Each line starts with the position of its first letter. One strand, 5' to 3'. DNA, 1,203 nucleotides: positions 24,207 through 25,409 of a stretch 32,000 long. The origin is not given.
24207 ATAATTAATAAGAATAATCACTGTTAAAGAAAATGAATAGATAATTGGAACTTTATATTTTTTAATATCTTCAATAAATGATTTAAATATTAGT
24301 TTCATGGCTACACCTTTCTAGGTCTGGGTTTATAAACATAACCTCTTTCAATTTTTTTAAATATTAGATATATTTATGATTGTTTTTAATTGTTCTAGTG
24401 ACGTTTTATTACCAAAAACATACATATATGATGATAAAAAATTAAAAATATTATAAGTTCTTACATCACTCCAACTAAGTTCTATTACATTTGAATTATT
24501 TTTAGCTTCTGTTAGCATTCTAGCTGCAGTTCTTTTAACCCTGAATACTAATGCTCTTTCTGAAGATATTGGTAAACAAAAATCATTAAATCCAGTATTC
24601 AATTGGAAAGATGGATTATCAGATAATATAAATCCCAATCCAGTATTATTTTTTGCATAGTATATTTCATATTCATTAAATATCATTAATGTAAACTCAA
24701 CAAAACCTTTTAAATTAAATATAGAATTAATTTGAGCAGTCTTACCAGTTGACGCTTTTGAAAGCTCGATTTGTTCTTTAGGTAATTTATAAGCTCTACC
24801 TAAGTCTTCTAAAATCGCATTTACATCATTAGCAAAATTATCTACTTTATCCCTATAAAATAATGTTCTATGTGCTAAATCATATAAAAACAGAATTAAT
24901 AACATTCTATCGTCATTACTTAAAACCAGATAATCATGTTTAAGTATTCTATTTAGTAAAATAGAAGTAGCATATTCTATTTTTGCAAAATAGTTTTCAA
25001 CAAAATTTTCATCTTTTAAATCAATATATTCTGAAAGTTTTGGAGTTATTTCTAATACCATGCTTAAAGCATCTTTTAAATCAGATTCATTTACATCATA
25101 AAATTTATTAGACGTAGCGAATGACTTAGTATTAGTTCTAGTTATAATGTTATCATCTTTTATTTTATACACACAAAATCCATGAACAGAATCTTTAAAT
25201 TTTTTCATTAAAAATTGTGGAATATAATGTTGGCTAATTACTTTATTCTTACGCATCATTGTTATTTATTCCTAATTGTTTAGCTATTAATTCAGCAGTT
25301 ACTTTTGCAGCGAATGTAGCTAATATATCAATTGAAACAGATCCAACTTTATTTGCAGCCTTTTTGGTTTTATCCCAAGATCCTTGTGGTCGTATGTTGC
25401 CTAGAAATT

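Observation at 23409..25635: DUF2513-like wHTH / DUF4238 / 4-TM protein cassette on a tRNA-Leu islet: candidate undescribed multi-gene anti-phage module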

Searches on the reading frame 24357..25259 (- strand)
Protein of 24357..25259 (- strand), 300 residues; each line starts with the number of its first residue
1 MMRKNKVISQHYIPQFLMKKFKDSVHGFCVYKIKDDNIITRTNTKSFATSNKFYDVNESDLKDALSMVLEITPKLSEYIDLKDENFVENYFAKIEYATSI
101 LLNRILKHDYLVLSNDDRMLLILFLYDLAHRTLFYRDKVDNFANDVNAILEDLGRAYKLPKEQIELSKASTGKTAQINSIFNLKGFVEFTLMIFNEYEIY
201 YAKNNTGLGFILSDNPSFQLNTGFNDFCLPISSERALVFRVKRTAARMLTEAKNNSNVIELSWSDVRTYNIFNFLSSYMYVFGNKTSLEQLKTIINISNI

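Call 4: search_protein_families(library=pfam, proteins=[window:24357-25259:-], max_evalue=0.1)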
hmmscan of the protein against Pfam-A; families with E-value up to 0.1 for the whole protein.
window:24357-25259:- (300 aa): 1 family
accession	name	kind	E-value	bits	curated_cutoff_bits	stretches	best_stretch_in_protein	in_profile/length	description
PF14022.11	DUF4238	-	1.5e-24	87.3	27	1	10-286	2-280/281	Protein of unknown function (DUF4238)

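Call 5: search_protein_families(library=padloc, proteins=[window:24357-25259:-], max_evalue=0.1)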
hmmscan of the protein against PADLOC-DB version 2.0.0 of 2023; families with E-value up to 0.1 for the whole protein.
window:24357-25259:- (300 aa): 0 families

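Call 6: search_protein_families(library=phrogs, proteins=[window:24357-25259:-], max_evalue=0.01)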
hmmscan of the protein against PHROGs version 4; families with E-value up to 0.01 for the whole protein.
window:24357-25259:- (300 aa): 0 families

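Call 15: find_homologous_proteins(query=window:24357-25259:-)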
Query window:24357-25259:- (300 aa): 4 proteins with E <= 0.001 among 949 candidates.
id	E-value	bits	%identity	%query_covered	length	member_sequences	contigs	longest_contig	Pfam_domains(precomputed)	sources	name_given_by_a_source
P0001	4.5e-191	651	100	100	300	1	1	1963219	PF14022.12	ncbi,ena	-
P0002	5.7e-58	215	38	97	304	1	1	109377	PF14022.12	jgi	jgi:hypothetical protein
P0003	7.6e-57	211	39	95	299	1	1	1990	PF14022.12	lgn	-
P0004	4.5e-56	208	40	95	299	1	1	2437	PF14022.12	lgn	-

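Call 17: find_encoding_contigs(protein=P0002, flank=8000)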
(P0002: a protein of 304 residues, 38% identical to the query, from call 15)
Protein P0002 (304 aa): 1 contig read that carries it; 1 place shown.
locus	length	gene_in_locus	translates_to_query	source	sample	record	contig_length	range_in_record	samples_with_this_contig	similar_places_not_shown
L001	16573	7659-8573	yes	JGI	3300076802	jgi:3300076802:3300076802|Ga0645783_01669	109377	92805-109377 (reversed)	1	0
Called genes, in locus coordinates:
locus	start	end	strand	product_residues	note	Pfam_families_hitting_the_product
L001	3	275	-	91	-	?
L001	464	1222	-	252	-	-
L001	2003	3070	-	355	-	PF14020:DUF4236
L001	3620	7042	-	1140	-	PF00570:HRDC (weak), PF13195:DUF4011 (weak), PF13086:AAA_11, PF13245:AAA_19 (faint), PF13086:AAA_11 (weak), PF13087:AAA_12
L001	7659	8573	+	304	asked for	PF14022:DUF4238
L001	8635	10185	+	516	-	-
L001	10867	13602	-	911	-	PF01915:Glyco_hydro_3_C, PF14310:Fn3-like, PF00933:Glyco_hydro_3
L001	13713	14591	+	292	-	PF03935:SKN1_KRE6_Sbg1, PF00722:Glyco_hydro_16, PF26113:GH16_XgeA, PF03935:SKN1_KRE6_Sbg1 (weak)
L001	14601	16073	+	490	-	PF02055:Glyco_hydro_30, PF02057:Glyco_hydro_59, PF17189:Glyco_hydro_30C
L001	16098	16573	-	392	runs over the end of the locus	PF00933:Glyco_hydro_3, PF01915:Glyco_hydro_3_C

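Call 18: find_encoding_contigs(protein=P0004, flank=5000)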
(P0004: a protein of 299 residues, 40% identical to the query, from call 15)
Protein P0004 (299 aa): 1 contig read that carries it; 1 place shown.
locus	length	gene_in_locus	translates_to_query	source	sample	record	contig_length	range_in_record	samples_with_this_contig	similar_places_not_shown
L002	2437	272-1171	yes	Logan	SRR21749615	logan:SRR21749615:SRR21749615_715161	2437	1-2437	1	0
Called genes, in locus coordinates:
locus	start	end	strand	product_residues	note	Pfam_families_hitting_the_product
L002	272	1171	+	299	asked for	PF14022:DUF4238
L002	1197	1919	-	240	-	-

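Call 19: find_encoding_contigs(protein=P0001, flank=10000)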
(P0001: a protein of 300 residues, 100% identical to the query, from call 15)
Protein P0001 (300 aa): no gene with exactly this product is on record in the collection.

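Call 26: find_related_loci(query=A1, collection=genome_contigs, flank=6000)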
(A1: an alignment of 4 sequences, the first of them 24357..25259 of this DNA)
Query A1 (300 aa) in genome_contigs; peptide patterns used: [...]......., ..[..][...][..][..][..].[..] (x = any residue, [..] = any of these).
94 stretches matched a pattern; 9 encode a relative of the query (tblastn E <= 1e-3); 9 distinct loci.
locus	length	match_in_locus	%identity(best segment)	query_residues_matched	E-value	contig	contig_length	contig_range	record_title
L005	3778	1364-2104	27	10-259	9e-15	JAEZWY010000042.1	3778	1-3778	MAG: Bacillota bacterium isolate OH_PFB_18 k127_422790, whole genome shotgun sequence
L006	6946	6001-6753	26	6-259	1e-14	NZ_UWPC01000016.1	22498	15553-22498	Vaginisenegalia massiliensis strain Marseille-P5643, whole genome shotgun sequence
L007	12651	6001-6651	24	1-216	2e-8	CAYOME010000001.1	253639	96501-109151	MAG TPA_asm: uncultured Candidatus Saccharibacteria bacterium isolate SRP294416_co1_589 genome assembly, contig: NODE_10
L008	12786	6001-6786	24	10-300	4e-6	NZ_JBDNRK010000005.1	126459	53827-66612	MAG: Clostridium sp. isolate WK069_bin.5 NODE_46_length_126459_cov_101.431608, whole genome shotgun sequence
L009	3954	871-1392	26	8-213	2e-5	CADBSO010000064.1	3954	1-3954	MAG: uncultured Spirochaetales bacterium isolate RUG14265 genome assembly, contig: RUG14265_asm_64, whole genome shotgun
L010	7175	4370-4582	33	2-95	3e-5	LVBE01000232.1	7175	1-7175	MAG: Spirochaetales bacterium Spiro_03 Spiro_03_contig_281254, whole genome shotgun sequence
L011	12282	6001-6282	29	10-125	6e-5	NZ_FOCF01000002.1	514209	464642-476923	Sphingomonas gellani strain S6-262, whole genome shotgun sequence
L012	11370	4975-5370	25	1-149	9e-5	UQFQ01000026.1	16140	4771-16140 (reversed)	uncultured Mollicutes bacterium isolate UMGS238 genome assembly, contig: NODE_1997_length_16140_cov_6.110165, whole geno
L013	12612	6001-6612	23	2-198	1e-4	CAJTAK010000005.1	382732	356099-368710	Clostridia bacterium isolate A46_38.BP.DSS genome assembly, contig: MGBC000058.5, whole genome shotgun sequence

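Call 32: search_dna_similar(query=window:24357-25259:-, collection=phages, mode=protein, max_evalue=0.001, max_rows=30)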
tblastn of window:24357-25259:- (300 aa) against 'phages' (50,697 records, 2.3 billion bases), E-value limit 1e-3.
No match.

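Call 42: find_homologous_proteins(query=A3, max_evalue=0.00001)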
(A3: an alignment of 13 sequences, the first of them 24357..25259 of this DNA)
Query A3 (13 sequences) (300 aa, profile of the alignment): 264 proteins with E <= 0.00001 among 5037 candidates; the best 120 are listed.
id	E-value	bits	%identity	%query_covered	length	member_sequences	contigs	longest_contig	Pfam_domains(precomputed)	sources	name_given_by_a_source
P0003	3.0e-98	347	39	95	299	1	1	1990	PF14022.12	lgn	-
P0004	7.9e-95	336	40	95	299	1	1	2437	PF14022.12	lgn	-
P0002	1.2e-94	335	38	97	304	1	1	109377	PF14022.12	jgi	jgi:hypothetical protein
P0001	1.0e-86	309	100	100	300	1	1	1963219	PF14022.12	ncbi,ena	-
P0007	1.5e-67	246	26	47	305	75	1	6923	PF14022.12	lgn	-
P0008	4.6e-60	222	27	44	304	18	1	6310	PF14022.12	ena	-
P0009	1.0e-59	221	28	39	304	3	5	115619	PF14022.12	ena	-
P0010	5.3e-55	205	26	54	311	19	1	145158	PF14022.12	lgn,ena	-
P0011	3.5e-53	199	22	47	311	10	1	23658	PF14022.12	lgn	-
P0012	1.2e-51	194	32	15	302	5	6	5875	PF14022.12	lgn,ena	-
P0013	3.4e-45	173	-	-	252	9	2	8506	PF14022.12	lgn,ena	-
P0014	7.2e-45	172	27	43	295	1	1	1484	PF14022.12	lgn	-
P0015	2.0e-44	170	24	95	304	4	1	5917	PF14022.12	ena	-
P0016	4.9e-44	169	23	92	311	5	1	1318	PF14022.12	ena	-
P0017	9.1e-44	168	57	5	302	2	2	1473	PF14022.12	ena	-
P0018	9.6e-44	168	-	-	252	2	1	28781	PF14022.12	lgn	-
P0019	1.6e-43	167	23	59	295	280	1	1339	PF14022.12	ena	-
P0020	1.7e-43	167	33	20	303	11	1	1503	PF14022.12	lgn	-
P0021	3.7e-43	166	25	43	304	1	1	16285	PF14022.12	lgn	-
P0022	1.5e-42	164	28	43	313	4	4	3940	PF14022.12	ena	-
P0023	2.0e-42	164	25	42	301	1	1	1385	PF14022.12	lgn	-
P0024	4.7e-42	163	24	44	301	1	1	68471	PF14022.12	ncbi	-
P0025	6.7e-42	162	57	5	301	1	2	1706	PF14022.12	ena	-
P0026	8.3e-42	162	24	42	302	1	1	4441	PF14022.12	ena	-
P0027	1.0e-41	162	57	5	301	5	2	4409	PF14022.12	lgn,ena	-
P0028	1.1e-41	161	24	44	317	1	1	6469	PF14022.12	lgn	-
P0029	1.5e-41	161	56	6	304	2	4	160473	PF14022.12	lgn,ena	-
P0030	1.5e-41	161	25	35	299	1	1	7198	PF14022.12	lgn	-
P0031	1.8e-41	161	29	17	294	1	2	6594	PF14022.12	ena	-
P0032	2.5e-41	160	23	48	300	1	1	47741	PF14022.12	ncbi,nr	ncbi:MAG: DUF4238 domain-containing protein [Erysipelotrichaceae bacterium]|nr:DUF4238 domain-contai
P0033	2.5e-41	160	23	43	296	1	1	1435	PF14022.12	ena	-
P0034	2.7e-41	160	24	46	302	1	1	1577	PF14022.12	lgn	-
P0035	2.9e-41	160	24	92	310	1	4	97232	PF14022.12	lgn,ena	-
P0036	3.1e-41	160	57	5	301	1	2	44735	PF14022.12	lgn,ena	-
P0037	3.1e-41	160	27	42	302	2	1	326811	PF14022.12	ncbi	-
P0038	3.4e-41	160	23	42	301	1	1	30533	PF14022.12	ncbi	-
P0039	3.7e-41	160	31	16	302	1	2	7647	PF14022.12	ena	-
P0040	4.8e-41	159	34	19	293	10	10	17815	PF14022.12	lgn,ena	-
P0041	6.2e-41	159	22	78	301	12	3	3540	PF14022.12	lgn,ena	-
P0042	6.4e-41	159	25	46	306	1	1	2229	PF14022.12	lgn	-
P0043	7.4e-41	159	31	18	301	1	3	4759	PF14022.12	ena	-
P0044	7.9e-41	159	24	46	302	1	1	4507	PF14022.12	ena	-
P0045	1.0e-40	158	31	16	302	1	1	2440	PF14022.12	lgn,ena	-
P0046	1.1e-40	158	26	47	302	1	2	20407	PF14022.12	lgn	-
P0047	1.1e-40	158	50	7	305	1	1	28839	PF14022.12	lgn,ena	-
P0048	1.3e-40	158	30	21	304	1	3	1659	PF14022.12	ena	-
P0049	1.4e-40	158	31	18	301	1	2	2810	PF14022.12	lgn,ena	-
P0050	1.5e-40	158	22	81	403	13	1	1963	PF14022.12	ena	-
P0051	1.6e-40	158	57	5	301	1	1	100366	PF14022.12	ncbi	-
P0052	1.6e-40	158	24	42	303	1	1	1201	PF14022.12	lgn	-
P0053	1.7e-40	157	41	10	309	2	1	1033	PF14022.12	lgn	-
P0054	1.8e-40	157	32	16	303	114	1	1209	PF14022.12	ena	-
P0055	2.1e-40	157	34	16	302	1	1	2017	PF14022.12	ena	-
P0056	2.3e-40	157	31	18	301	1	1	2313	PF14022.12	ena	-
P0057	2.5e-40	157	50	7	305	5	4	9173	PF14022.12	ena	-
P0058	2.6e-40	157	31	18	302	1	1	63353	PF14022.12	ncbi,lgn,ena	-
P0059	3.4e-40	157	24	44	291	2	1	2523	PF14022.12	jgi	jgi:hypothetical protein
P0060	4.7e-40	156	34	16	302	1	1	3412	PF14022.12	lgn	-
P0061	4.9e-40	156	25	46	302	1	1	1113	PF14022.12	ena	-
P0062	4.9e-40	156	31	17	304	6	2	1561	PF14022.12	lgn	-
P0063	5.2e-40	156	31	18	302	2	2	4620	PF14022.12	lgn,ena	-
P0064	5.8e-40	156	50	6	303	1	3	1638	PF14022.12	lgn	-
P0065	6.4e-40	156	57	5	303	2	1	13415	PF14022.12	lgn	-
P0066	7.5e-40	155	56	6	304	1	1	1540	PF14022.12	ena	-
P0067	7.9e-40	155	30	20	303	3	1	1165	PF14022.12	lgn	-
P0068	8.1e-40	155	57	5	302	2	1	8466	PF14022.12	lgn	-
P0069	8.9e-40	155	-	-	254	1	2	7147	PF14022.12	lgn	-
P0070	9.5e-40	155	31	18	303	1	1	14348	PF14022.12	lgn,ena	-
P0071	9.8e-40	155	57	5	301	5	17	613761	PF14022.12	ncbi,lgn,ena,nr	ncbi:MAG: DUF4238 domain-containing protein [Clostridia bacterium]|nr:DUF4238 domain-containing prot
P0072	1.1e-39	155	24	46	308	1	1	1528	PF14022.12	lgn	-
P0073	1.2e-39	155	25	75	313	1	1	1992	PF14022.12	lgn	-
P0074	1.4e-39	155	24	48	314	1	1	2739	PF14022.12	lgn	-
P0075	1.6e-39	154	57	5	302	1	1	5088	PF14022.12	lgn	-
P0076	2.0e-39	154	31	17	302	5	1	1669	PF14022.12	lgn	-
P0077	2.2e-39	154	31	18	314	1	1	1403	PF14022.12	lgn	-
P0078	2.4e-39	154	20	79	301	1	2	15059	PF14022.12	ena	-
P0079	3.5e-39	153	32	28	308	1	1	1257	PF14022.12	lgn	-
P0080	3.6e-39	153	32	19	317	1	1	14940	PF14022.12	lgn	-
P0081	4.0e-39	153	24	48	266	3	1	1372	PF14022.12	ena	-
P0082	4.2e-39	153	31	20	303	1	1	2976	PF14022.12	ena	-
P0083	4.8e-39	153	50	5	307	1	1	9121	PF14022.12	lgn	-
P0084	5.3e-39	153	23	81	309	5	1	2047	PF14022.12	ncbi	-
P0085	5.8e-39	152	36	18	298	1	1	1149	PF14022.12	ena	-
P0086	7.1e-39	152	25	44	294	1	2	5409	PF14022.12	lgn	-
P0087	7.3e-39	152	26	41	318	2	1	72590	PF14022.12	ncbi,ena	-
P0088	7.5e-39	152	55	7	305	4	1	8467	PF14022.12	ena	-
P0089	8.1e-39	152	23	72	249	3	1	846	PF14022.12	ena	-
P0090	8.5e-39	152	57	5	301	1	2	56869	PF14022.12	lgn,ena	-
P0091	1.3e-38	151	25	81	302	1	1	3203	PF14022.12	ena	-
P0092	1.3e-38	151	26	27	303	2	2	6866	PF14022.12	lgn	-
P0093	1.3e-38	151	32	18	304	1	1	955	PF14022.12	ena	-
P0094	1.6e-38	151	47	6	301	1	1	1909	PF14022.12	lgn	-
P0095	1.8e-38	151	41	6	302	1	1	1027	PF14022.12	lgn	-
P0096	1.9e-38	151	50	5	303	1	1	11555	PF14022.12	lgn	-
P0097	2.1e-38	151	22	77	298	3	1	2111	PF14022.12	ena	-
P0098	2.1e-38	151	21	70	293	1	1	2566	PF14022.12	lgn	-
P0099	2.3e-38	151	43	9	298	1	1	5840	PF14022.12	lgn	-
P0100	2.3e-38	151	50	5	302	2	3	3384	PF14022.12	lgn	-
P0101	2.3e-38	151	31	16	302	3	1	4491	PF14022.12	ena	-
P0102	2.4e-38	150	24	43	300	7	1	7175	PF14022.12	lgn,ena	-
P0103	2.4e-38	150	33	16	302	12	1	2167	PF14022.12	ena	-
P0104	2.5e-38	150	25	48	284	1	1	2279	PF14022.12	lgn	-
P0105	2.6e-38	150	57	5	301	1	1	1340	PF14022.12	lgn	-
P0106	2.7e-38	150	25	48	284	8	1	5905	PF14022.12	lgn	-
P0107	3.6e-38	150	41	14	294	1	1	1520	PF14022.12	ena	-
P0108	4.0e-38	150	50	6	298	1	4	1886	PF14022.12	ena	-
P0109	4.4e-38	150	31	16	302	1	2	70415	PF14022.12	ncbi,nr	ncbi:MAG: DUF4238 domain-containing protein [Muribaculaceae bacterium]|nr:DUF4238 domain-containing 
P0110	4.9e-38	149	22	55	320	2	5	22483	PF14022.12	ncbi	-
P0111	5.7e-38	149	26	42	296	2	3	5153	PF14022.12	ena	-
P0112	7.8e-38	149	35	18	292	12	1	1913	PF14022.12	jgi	jgi:hypothetical protein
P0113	1.0e-37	148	31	16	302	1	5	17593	PF14022.12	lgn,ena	-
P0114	1.1e-37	148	26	48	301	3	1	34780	PF14022.12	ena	-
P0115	1.2e-37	148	50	5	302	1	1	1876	PF14022.12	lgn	-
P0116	1.5e-37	148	22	79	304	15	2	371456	PF14022.12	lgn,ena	-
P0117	1.6e-37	148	25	77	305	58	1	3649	PF14022.12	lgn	-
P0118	2.0e-37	147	47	6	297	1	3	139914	PF14022.12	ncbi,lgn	-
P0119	2.9e-37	147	48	7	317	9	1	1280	PF14022.12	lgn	-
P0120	3.3e-37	147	56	6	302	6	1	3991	PF14022.12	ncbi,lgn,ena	-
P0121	3.6e-37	147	41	10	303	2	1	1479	PF14022.12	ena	-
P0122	3.6e-37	147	21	77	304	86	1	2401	PF14022.12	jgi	-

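Call 47: search_protein_families(library=pfam, proteins=[L002:1197-1919:-, L001:8635-10185:+], max_evalue=10)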
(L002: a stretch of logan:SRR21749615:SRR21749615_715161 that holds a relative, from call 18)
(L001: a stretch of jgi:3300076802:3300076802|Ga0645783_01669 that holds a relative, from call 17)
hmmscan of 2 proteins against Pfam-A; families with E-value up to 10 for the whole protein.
L002:1197-1919:- (240 aa): 1 family
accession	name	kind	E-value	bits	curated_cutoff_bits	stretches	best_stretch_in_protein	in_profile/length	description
PF25262.1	DUF7862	-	0.058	13.9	27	1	177-205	46-74/85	Domain of unknown function (DUF7862)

L001:8635-10185:+ (516 aa): 3 families
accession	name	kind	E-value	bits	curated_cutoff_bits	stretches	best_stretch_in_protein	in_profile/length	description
PF02368.24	Big_2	-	6.6e-05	23.2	22.8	1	50-110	11-73/79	Bacterial Ig-like domain (group 2)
PF21461.3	HL_N-beta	-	0.04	14.2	27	1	74-108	14-47/57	Hyaluronate lyase, N-terminal beta-sheet domain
PF08311.18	Mad3_BUB1_I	-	2.5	8.5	31.4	1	344-391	44-91/123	Mad3/BUB1 homology region 1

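Call 49: find_encoding_contigs(protein=P0032, flank=6000, max_places=3)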
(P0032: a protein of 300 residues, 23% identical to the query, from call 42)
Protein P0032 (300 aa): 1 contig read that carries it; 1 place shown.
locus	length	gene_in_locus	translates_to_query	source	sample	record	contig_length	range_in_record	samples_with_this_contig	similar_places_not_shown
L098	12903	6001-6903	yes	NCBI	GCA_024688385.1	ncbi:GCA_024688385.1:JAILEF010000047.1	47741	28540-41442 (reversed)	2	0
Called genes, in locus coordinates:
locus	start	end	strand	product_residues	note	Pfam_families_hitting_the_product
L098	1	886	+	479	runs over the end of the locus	PF05673:DUF815 (weak), PF00004:AAA, PF17862:AAA_lid_3 (weak), PF01434:Peptidase_M41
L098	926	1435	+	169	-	PF20935:DUF6847 (faint)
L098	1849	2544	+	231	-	-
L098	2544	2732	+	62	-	-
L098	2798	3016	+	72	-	-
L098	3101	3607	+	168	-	PF18143:HAD_SAK_2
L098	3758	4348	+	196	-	-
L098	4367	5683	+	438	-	PF09903:DUF2130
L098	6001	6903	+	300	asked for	PF14022:DUF4238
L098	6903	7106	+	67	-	-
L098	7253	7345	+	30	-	-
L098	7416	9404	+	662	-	PF03235:GmrSD_N, PF07510:GmrSD_C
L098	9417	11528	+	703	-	PF03235:GmrSD_N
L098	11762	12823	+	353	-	PF01757:Acyl_transf_3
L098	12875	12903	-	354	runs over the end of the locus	PF01321:Creatinase_N, PF00557:Peptidase_M24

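Call 50: find_encoding_contigs(protein=P0071, flank=6000, max_places=6)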
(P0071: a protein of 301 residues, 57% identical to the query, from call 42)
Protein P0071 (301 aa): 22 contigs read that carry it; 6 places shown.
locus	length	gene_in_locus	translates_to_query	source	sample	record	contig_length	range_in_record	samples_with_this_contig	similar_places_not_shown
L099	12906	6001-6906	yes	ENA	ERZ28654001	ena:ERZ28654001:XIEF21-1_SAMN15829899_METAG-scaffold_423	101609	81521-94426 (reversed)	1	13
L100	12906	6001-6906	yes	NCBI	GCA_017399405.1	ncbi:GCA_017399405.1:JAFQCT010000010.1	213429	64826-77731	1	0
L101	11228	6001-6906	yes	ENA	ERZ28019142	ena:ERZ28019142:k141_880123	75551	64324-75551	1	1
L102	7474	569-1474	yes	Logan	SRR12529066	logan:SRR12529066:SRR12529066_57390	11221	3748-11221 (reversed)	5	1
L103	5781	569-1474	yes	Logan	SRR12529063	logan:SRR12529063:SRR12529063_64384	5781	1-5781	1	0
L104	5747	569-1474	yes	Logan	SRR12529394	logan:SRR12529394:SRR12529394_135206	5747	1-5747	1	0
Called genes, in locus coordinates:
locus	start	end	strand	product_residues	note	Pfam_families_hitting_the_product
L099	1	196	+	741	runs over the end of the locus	PF00004:AAA (faint), PF07728:AAA_5, PF28529:McrB_lid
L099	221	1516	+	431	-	PF10117:McrBC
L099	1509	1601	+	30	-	-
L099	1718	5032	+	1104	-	PF14280:DUF4365, PF09848:SLFN-g3_helicase (weak), PF13245:AAA_19, PF13604:AAA_30, PF01443:Viral_helicase1 (weak), PF13538:UvrD_C_2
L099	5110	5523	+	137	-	PF01327:Pep_deformylase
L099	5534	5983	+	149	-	PF02639:DUF188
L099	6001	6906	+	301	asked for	PF14022:DUF4238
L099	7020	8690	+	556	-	-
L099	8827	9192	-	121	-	PF00190:Cupin_1 (weak), PF02311:AraC_binding (weak), PF07883:Cupin_2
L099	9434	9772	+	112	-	-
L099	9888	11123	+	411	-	-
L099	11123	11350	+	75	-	-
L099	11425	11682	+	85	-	-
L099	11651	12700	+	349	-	-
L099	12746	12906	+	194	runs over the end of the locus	-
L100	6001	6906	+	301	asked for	PF14022:DUF4238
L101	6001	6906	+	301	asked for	PF14022:DUF4238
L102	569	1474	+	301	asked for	PF14022:DUF4238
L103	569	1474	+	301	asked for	PF14022:DUF4238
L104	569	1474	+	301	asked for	PF14022:DUF4238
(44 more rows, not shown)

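Call 55: predict_structure(alignment_id=A4)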
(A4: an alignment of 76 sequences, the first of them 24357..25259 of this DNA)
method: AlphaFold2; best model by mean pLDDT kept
length: 300 residues; sequences in the alignment: 76
mean_pLDDT: 80.6   pTM: 0.79
mean pLDDT of the five models: 80.6, 77.7, 77.2, 76.6, 72.6
residues with pLDDT >= 90: 81; 70-90: 160; 50-70: 48; < 50: 11
segments of 3 or more residues with pLDDT < 50: 175-179, 298-300
pLDDT, mean of each block of 10 residues (from residue 1): 64 90 71 73 81 70 80 81 85 93 93 90 89 79 69 74 73 51 76 89 94 87 83 94 73 78 93 89 90 67
secondary structure, 60 per line:
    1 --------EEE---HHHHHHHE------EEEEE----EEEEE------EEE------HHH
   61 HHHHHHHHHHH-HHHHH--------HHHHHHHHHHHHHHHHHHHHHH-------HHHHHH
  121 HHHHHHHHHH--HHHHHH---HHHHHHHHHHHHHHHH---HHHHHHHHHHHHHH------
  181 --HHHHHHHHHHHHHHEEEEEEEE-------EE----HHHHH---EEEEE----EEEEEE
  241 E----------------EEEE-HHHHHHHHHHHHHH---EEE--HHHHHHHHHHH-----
elements in order: E9-11 H15-21 E29-33 E38-42 E49-51 H58-71 H73-77 H86-107 H115-130 H133-138 H142-157 H161-174 H183-196 E197-204 H218-222 E226-230 E235-241 E258-261 H263-276 E280-282 H285-295
